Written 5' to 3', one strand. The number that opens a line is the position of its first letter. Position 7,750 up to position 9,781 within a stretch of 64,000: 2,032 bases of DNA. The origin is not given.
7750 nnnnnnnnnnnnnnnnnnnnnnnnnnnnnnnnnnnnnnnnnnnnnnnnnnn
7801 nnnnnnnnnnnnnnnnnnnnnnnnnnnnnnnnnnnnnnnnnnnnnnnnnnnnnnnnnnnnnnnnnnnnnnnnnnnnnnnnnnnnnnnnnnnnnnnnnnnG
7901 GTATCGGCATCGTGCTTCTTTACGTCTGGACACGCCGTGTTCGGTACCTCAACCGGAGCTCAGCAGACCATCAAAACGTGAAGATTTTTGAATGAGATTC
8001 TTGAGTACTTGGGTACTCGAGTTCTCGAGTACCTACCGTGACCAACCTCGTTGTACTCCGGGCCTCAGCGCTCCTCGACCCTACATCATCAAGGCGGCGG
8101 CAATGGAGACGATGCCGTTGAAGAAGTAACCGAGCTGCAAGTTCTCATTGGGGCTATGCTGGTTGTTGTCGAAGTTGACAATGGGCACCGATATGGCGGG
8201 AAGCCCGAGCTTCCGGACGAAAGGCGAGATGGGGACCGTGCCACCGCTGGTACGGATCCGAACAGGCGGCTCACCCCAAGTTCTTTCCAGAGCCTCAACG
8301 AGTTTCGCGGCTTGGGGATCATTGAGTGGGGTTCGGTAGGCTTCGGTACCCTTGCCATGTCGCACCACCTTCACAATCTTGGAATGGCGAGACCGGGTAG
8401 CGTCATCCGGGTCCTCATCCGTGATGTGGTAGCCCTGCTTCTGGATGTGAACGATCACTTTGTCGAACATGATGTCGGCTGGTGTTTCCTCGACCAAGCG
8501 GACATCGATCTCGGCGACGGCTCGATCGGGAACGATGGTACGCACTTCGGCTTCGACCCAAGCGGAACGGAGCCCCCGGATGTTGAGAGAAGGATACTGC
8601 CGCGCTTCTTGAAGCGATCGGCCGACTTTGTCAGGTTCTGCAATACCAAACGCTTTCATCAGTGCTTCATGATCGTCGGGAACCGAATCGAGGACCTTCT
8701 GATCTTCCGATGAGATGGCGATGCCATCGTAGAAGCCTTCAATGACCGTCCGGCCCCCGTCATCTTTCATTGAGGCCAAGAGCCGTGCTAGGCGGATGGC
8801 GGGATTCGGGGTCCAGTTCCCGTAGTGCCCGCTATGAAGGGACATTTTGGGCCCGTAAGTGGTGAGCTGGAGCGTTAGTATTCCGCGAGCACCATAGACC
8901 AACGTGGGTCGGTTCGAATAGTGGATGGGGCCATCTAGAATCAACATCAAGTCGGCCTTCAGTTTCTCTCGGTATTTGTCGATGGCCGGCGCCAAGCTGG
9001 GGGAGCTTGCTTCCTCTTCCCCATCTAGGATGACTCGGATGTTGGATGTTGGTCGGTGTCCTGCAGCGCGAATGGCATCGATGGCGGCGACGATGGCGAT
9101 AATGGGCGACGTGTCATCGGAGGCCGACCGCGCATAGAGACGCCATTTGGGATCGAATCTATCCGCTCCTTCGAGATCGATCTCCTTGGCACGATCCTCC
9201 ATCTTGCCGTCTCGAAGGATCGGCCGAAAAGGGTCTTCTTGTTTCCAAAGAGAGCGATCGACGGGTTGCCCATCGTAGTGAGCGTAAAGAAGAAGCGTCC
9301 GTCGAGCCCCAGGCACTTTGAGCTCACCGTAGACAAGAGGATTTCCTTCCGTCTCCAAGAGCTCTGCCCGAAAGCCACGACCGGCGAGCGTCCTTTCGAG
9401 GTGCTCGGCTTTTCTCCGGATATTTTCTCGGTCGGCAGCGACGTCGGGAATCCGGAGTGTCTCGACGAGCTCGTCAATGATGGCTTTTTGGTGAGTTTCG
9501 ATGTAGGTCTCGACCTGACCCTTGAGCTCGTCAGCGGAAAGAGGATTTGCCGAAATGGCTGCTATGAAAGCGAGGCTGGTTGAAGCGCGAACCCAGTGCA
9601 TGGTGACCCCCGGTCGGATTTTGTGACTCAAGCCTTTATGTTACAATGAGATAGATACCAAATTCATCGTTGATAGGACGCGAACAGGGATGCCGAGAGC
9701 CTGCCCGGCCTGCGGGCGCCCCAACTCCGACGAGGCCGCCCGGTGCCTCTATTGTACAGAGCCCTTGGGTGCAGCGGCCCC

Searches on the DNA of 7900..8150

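Call 77: search_rna_families(source=window, start=7900, end=8150, threshold=evalue, max_evalue=1)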
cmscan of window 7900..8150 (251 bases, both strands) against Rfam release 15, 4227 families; matches with E-value up to 1: 1.
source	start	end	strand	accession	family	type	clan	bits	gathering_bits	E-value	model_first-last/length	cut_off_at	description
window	8063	8099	-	RF01276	sR53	Gene; snRNA; snoRNA; CD-box;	-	12.9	49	0.85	23-60/60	no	Small nucleolar RNA sR53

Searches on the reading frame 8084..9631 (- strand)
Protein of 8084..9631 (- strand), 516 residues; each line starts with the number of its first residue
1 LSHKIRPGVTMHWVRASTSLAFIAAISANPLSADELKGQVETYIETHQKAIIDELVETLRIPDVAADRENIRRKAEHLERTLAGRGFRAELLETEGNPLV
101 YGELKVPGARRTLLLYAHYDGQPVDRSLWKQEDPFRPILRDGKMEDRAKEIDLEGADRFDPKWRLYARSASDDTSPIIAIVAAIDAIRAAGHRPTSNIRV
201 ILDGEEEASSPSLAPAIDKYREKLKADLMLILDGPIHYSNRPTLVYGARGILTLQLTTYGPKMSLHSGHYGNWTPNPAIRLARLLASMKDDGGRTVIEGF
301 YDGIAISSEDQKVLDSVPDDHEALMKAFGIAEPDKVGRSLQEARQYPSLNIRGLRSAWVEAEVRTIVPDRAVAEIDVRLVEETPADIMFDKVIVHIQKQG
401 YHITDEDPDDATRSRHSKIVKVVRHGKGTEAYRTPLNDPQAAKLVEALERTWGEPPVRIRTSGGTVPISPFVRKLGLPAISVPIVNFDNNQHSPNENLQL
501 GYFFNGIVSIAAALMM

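Call 51: search_protein_families(library=pfam, proteins=[window:8084-9631:-])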
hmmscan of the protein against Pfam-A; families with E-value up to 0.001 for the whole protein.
window:8084-9631:- (516 aa): 2 families
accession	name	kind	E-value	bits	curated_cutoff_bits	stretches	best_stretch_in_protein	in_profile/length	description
PF01546.33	Peptidase_M20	-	3.8e-18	66.6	24.6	1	164-514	27-204/206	Peptidase family M20/M25/M40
PF07687.19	M20_dimer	-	1.7e-07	31.6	21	1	246-399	1-102/107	Peptidase dimerisation domain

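Call 56: find_homologous_proteins(query=window:8084-9631:-, max_evalue=1e-100)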
Query window:8084-9631:- (516 aa): 7649 proteins with E <= 1e-100 among 8000 candidates; the best 120 are listed.
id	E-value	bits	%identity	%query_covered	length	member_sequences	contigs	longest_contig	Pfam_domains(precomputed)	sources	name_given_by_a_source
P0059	0.0e+0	1136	100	98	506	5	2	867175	PF01546.34,PF07687.20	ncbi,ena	-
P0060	2.8e-285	965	85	98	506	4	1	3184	PF01546.34,PF07687.20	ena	-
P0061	7.1e-280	947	86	94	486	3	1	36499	PF01546.34,PF07687.20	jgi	jgi:acetylornithine deacetylase/succinyl-diaminopimelate desuccinylase-like protein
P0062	3.6e-237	806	70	98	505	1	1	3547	PF01546.34,PF07687.20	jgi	jgi:acetylornithine deacetylase/succinyl-diaminopimelate desuccinylase-like protein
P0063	2.5e-234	797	71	96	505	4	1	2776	PF01546.34,PF07687.20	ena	-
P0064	3.1e-230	783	70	97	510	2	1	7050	PF01546.34,PF07687.20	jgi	jgi:acetylornithine deacetylase/succinyl-diaminopimelate desuccinylase-like protein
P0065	3.6e-226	770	67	98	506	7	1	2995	PF01546.34,PF07687.20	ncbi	-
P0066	5.2e-225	766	69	94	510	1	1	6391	PF01546.34,PF07687.20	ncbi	ncbi:MAG: M20/M25/M40 family metallo-hydrolase [Acidobacteriota bacterium]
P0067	1.6e-224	764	67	98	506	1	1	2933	PF01546.34,PF07687.20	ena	-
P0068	2.8e-221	754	66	98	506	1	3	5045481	PF01546.34,PF07687.20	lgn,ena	-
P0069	3.3e-220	750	65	98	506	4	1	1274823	PF01546.34,PF07687.20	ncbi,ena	-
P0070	1.1e-219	748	66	97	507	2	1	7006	PF01546.34,PF07687.20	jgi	jgi:acetylornithine deacetylase/succinyl-diaminopimelate desuccinylase-like protein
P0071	3.8e-219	747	65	98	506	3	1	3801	PF01546.34,PF07687.20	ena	-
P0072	6.0e-218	743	65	97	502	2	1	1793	PF01546.34,PF07687.20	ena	-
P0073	1.2e-216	738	63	97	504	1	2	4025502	PF01546.34,PF07687.20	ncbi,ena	-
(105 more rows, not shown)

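Call 57: find_encoding_contigs(protein=P0059, flank=1000, max_places=3)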
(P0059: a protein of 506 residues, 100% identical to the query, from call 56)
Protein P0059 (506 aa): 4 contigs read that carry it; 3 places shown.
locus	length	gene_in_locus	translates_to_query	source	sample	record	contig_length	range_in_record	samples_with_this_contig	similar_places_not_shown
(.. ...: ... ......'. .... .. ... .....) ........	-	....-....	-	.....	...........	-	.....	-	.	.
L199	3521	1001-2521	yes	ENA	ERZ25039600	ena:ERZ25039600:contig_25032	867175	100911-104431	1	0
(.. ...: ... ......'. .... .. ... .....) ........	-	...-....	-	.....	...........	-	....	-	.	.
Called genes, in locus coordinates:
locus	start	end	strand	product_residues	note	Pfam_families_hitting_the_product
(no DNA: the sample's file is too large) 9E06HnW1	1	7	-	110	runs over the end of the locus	-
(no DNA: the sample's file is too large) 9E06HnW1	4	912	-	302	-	-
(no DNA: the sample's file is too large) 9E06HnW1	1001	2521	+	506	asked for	PF01546:Peptidase_M20, PF07687:M20_dimer (weak)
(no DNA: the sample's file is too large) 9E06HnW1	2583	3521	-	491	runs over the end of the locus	PF01554:MatE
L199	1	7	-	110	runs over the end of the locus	-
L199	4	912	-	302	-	-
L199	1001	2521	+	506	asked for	PF01546:Peptidase_M20, PF07687:M20_dimer (weak)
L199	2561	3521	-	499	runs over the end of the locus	PF01554:MatE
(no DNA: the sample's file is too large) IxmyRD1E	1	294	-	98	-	?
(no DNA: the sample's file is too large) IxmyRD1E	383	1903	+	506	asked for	PF01546:Peptidase_M20, PF07687:M20_dimer (weak)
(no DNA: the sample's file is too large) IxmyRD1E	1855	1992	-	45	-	-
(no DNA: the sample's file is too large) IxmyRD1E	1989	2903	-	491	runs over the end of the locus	PF01554:MatE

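Call 58: find_encoding_contigs(protein=P0060, flank=3000, max_places=2)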
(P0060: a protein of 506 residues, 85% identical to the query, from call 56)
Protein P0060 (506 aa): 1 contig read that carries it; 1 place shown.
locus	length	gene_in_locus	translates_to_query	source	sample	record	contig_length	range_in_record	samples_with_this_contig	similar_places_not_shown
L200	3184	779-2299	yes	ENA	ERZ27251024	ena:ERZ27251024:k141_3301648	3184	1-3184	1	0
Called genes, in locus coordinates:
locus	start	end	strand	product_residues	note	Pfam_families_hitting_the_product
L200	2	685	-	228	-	?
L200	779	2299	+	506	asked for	PF01546:Peptidase_M20, PF07687:M20_dimer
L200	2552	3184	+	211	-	?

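Call 59: find_encoding_contigs(protein=P0064, flank=6000, max_places=2)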
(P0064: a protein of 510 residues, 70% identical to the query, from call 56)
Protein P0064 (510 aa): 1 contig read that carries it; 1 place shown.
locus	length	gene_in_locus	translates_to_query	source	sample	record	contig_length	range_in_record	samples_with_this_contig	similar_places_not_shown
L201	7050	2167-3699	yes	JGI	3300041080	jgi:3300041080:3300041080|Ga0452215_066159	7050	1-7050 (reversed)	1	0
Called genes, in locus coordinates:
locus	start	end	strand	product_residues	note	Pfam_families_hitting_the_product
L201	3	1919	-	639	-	?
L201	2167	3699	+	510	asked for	PF01546:Peptidase_M20, PF07687:M20_dimer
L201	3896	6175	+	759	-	PF00069:Pkinase, PF07714:PK_Tyr_Ser-Thr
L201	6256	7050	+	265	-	?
